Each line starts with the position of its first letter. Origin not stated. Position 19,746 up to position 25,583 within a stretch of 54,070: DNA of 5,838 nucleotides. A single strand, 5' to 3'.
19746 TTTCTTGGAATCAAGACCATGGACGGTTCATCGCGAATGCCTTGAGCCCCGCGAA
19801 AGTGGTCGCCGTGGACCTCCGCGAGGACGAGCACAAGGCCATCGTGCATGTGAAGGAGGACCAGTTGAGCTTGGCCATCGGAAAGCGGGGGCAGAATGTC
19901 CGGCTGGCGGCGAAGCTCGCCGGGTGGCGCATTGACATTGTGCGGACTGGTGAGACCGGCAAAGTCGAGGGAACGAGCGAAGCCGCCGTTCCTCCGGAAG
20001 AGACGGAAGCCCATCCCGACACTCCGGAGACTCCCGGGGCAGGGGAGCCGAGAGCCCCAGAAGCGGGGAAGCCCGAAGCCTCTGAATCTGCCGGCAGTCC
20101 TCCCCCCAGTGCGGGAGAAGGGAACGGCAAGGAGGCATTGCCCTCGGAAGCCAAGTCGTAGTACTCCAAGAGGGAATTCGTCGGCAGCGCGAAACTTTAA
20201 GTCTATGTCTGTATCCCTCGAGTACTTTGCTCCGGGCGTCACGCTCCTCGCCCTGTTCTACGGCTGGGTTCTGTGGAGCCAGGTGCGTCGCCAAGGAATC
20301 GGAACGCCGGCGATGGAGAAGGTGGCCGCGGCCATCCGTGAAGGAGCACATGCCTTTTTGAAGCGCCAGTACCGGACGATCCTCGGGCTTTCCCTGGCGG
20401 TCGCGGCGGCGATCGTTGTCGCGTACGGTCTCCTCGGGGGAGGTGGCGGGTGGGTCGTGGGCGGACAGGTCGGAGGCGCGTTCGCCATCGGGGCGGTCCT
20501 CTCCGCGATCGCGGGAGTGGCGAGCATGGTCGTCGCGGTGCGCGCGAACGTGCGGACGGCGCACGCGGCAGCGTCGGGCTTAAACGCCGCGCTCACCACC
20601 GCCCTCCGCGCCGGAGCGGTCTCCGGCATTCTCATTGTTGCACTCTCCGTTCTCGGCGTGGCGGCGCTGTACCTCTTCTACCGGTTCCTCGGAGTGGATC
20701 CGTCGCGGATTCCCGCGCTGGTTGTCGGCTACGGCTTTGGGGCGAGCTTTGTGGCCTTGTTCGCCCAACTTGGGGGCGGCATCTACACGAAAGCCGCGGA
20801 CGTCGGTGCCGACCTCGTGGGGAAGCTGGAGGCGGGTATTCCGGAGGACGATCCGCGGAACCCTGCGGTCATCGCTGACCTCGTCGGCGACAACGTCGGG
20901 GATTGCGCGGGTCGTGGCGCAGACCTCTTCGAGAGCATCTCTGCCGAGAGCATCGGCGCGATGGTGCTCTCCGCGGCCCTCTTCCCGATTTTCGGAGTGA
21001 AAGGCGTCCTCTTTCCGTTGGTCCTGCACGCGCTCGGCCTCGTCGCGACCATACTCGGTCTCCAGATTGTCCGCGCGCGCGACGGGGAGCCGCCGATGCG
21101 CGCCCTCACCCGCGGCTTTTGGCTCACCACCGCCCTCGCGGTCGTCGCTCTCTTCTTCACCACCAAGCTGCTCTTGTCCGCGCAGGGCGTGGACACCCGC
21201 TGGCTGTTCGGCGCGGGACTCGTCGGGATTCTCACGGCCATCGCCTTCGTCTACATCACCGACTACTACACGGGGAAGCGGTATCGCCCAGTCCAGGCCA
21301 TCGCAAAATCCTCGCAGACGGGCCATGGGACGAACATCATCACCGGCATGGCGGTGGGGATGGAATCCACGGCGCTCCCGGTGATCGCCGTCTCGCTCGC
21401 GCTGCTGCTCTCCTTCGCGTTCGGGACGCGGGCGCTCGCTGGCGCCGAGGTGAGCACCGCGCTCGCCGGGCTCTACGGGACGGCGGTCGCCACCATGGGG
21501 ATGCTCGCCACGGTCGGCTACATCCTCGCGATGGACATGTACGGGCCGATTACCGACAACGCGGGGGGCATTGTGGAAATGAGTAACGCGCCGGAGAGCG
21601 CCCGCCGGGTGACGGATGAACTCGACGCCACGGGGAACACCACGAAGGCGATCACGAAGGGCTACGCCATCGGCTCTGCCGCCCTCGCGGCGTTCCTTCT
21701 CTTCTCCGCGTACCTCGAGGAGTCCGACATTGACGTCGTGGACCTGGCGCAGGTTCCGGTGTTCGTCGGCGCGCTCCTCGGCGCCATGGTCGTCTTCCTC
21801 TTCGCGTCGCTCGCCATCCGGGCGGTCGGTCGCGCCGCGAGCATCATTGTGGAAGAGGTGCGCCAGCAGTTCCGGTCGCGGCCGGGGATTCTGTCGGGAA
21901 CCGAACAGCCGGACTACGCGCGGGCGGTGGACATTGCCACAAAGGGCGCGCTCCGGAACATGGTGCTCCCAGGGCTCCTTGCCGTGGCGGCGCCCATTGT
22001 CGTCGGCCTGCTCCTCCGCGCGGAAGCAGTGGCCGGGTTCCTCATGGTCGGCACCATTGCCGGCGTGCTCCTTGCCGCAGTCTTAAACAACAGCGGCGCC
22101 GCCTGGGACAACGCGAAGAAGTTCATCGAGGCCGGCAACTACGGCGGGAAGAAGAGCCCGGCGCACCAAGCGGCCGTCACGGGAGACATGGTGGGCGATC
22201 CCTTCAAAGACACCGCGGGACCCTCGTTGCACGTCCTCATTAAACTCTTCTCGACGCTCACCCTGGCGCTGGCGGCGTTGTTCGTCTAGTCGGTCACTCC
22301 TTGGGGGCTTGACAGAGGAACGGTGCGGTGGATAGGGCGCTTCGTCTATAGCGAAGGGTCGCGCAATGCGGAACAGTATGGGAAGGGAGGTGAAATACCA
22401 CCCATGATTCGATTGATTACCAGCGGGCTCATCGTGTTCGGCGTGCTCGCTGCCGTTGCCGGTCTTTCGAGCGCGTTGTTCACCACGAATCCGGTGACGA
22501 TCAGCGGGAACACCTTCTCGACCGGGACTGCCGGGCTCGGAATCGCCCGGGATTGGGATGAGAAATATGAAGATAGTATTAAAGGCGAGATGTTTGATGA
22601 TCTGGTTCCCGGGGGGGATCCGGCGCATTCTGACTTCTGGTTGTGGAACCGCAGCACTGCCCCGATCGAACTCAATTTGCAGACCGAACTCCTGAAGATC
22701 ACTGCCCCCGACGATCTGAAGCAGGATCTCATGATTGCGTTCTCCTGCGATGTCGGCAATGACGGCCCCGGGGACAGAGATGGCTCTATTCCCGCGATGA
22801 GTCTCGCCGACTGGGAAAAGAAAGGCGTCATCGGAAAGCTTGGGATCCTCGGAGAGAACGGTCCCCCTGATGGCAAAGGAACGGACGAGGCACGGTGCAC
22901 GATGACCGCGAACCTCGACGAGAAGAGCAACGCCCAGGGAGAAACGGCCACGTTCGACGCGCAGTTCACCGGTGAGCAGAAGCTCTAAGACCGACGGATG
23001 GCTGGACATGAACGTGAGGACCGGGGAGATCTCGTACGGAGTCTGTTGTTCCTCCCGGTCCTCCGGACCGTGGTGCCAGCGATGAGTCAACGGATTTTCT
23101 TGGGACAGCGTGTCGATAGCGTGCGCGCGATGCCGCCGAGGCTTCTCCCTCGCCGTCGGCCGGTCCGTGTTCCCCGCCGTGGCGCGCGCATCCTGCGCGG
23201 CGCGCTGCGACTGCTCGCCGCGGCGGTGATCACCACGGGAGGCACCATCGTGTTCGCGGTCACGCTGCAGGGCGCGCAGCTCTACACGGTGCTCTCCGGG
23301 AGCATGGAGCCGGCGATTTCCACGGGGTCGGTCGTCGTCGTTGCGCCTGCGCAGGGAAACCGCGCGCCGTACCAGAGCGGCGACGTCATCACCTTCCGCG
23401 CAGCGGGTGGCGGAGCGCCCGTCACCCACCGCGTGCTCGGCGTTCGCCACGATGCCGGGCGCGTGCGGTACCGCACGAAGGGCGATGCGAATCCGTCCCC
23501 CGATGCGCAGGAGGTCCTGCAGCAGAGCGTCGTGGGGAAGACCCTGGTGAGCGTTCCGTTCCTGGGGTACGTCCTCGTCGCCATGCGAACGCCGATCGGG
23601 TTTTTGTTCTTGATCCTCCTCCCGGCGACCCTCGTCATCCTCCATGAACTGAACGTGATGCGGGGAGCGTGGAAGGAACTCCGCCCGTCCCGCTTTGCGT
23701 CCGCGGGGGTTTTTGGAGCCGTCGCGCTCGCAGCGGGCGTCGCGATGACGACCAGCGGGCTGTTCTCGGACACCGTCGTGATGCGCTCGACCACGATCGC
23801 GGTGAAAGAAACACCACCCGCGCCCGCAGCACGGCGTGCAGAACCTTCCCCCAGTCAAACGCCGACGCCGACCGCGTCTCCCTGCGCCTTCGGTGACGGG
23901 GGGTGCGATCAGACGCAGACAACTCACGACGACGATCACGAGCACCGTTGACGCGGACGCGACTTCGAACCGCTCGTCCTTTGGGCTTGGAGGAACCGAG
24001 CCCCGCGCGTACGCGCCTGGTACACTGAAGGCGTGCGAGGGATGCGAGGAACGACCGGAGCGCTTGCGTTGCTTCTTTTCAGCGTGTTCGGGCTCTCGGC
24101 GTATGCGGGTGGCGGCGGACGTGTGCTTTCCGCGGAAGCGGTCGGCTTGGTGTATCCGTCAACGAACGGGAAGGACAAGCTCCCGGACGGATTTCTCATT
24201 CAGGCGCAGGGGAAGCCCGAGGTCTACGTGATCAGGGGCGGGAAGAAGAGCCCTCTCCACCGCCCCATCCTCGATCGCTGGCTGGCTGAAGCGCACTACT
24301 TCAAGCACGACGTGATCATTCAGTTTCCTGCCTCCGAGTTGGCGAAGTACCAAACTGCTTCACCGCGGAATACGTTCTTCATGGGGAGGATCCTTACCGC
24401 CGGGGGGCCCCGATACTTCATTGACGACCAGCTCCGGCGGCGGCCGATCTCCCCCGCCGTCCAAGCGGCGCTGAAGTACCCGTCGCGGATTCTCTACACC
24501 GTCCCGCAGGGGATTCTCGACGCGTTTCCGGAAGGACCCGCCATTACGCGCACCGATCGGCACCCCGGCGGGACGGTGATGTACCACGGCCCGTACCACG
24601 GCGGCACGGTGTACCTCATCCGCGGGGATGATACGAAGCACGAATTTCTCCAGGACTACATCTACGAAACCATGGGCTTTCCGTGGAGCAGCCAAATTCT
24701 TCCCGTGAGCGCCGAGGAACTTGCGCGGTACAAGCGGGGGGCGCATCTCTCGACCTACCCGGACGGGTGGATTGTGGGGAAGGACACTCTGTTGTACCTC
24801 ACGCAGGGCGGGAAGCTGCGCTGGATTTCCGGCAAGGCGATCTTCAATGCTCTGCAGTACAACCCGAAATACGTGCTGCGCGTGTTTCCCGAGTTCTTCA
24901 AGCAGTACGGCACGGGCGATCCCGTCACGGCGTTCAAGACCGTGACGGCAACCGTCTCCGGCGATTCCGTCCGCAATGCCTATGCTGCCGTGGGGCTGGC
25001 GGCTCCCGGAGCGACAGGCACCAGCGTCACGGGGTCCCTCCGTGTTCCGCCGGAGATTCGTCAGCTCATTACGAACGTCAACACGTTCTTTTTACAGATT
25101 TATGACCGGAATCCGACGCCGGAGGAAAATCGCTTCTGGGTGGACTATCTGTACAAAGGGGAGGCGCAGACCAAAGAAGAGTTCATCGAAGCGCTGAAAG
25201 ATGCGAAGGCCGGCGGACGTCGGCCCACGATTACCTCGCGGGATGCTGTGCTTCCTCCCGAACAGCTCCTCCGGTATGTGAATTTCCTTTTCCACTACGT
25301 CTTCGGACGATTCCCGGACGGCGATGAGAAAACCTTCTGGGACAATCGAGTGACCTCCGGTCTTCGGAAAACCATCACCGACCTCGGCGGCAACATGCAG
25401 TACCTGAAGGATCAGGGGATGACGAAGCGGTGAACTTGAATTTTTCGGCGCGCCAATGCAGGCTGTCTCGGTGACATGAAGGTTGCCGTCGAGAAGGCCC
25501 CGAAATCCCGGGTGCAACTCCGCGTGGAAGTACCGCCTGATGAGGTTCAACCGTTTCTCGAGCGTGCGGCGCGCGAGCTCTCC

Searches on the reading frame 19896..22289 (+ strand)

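Call 25: search_protein_families(library=pfam, proteins=[window:19896-22289:+])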
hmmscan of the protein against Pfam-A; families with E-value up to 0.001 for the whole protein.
window:19896-22289:+ (797 aa): 1 family
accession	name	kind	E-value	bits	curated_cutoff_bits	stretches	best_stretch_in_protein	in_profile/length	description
PF03030.21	H_PPase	-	7e-251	834.9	29.7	1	117-790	1-643/645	Inorganic H+ pyrophosphatase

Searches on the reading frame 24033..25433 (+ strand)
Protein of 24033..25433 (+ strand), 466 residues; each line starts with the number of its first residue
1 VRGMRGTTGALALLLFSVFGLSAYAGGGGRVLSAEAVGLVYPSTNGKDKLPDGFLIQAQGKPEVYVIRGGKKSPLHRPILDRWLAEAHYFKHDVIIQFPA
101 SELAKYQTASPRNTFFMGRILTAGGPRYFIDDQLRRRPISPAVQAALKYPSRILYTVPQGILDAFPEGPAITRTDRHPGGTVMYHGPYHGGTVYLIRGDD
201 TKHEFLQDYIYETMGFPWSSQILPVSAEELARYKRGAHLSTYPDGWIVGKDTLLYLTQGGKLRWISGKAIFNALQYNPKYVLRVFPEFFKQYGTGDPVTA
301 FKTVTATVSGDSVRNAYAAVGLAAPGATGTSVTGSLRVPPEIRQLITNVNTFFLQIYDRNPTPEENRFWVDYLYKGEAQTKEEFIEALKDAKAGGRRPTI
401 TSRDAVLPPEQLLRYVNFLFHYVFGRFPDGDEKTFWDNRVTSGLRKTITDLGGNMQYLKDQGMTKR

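Call 25: search_protein_families(library=pfam, proteins=[window:24033-25433:+])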
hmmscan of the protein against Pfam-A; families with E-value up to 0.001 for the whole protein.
window:24033-25433:+ (466 aa): 1 family
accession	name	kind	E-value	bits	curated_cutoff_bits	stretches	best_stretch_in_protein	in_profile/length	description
PF13946.11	DUF4214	-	1.9e-06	28.3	23.2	0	414-446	22-56/72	Domain of unknown function (DUF4214)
